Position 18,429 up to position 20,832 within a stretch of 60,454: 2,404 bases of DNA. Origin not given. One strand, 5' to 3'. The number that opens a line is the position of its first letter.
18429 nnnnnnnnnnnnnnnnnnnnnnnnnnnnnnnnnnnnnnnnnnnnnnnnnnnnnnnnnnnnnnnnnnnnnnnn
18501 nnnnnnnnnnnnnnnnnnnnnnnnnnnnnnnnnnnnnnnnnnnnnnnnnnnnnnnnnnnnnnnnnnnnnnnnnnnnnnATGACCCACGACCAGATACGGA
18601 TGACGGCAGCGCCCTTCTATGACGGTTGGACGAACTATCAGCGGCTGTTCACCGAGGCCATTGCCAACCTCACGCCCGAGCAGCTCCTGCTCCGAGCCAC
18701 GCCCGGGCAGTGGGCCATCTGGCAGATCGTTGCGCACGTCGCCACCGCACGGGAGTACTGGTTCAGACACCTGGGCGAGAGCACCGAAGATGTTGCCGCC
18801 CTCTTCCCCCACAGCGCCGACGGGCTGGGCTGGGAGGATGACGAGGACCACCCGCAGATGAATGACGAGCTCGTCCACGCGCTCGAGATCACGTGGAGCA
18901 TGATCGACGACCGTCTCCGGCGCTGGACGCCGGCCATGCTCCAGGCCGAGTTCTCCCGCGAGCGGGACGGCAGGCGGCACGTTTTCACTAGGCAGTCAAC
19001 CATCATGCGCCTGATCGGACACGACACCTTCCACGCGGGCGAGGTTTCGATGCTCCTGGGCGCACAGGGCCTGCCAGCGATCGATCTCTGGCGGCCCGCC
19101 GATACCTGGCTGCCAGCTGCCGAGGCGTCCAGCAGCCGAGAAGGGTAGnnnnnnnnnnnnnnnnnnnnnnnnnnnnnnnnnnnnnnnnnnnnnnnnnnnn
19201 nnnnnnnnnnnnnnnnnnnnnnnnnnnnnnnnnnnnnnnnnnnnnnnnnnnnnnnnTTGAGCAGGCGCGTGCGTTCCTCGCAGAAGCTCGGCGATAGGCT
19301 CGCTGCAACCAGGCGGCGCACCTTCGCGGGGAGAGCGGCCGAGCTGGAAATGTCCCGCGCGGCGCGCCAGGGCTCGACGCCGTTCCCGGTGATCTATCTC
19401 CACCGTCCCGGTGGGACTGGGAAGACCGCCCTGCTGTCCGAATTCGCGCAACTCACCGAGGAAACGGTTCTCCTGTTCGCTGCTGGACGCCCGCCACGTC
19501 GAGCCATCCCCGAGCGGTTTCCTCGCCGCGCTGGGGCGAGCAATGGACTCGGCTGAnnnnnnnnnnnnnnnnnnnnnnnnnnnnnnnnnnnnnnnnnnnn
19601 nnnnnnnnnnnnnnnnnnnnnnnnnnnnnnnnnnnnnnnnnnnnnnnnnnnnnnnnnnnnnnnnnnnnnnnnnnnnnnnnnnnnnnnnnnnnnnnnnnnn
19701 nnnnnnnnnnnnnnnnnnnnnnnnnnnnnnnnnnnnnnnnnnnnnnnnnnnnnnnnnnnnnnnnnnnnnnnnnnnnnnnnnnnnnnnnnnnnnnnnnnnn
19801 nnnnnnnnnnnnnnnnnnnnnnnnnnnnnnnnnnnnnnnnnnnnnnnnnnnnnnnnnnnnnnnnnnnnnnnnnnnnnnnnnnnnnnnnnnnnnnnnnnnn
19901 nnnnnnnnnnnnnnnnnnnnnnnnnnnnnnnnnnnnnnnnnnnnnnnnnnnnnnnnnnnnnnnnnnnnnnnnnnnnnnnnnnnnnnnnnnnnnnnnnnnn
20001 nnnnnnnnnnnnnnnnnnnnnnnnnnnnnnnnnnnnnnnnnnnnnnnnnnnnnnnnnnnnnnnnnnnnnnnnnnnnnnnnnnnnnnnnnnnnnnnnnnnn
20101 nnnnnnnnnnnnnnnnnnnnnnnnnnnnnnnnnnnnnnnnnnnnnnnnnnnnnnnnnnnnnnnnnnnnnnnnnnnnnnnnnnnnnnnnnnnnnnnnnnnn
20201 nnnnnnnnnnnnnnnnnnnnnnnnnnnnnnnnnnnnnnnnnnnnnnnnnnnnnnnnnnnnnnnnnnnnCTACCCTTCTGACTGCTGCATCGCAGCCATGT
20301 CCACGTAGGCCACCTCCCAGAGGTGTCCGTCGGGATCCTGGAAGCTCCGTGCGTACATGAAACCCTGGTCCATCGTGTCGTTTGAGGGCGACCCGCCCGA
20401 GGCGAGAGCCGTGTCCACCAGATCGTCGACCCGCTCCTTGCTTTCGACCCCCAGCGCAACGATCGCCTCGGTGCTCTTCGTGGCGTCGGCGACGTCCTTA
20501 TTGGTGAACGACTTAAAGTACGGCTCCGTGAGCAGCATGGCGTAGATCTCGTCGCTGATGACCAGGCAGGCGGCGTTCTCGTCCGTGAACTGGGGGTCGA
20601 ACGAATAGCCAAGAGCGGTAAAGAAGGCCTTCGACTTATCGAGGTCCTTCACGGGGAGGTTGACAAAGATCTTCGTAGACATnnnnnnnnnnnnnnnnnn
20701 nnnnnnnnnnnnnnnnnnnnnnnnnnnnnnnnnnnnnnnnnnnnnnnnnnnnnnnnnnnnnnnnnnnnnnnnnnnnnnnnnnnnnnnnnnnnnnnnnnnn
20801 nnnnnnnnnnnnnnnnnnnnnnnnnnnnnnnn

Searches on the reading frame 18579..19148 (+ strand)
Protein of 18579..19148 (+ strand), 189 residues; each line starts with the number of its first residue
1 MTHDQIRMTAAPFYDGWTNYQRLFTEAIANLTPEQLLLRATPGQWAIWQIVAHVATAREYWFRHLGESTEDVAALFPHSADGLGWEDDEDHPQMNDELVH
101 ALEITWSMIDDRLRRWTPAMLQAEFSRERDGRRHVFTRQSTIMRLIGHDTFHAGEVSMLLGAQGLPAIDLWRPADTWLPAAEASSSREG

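Call 33: search_protein_families(library=pfam, proteins=[window:18579-19148:+], max_evalue=0.01)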
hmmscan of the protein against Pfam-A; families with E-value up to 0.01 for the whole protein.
window:18579-19148:+ (189 aa): 3 families
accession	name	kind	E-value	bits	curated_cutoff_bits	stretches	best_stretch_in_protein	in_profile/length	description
PF12867.12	DinB_2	-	5.6e-12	46.7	24.8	1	21-155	6-127/128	DinB superfamily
PF05163.17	DinB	-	1.1e-10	42.2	23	1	13-165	8-147/165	DinB family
PF04978.18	MST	-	6.7e-07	30.3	27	1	24-158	13-142/149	Mycothiol-S-transferase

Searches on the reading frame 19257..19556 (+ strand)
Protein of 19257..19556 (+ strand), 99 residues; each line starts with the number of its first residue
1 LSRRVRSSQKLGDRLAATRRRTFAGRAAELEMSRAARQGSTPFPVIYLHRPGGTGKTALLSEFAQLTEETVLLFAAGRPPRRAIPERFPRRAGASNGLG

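Call 33: search_protein_families(library=pfam, proteins=[window:19257-19556:+], max_evalue=0.01)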
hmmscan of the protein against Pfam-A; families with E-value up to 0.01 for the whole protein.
window:19257-19556:+ (99 aa): 1 family
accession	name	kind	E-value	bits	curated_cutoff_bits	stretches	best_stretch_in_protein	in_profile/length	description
PF13191.12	AAA_16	-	2.4e-05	25.3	32.6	1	23-82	2-63/167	AAA ATPase domain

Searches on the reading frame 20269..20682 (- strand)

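Call 33: search_protein_families(library=pfam, proteins=[window:20269-20682:-], max_evalue=0.01)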
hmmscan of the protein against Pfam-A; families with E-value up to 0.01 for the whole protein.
window:20269-20682:- (137 aa): 2 families
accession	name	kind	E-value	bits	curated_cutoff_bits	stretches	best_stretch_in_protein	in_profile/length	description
PF22677.2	Ble-like_N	-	3.3e-11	43.2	24.5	1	5-43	3-41/41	Bleomycin resistance protein-like N-terminal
PF00903.31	Glyoxalase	-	3.5e-07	31.1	20.6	1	7-124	5-121/121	Glyoxalase/Bleomycin resistance protein/Dioxygenase superfamily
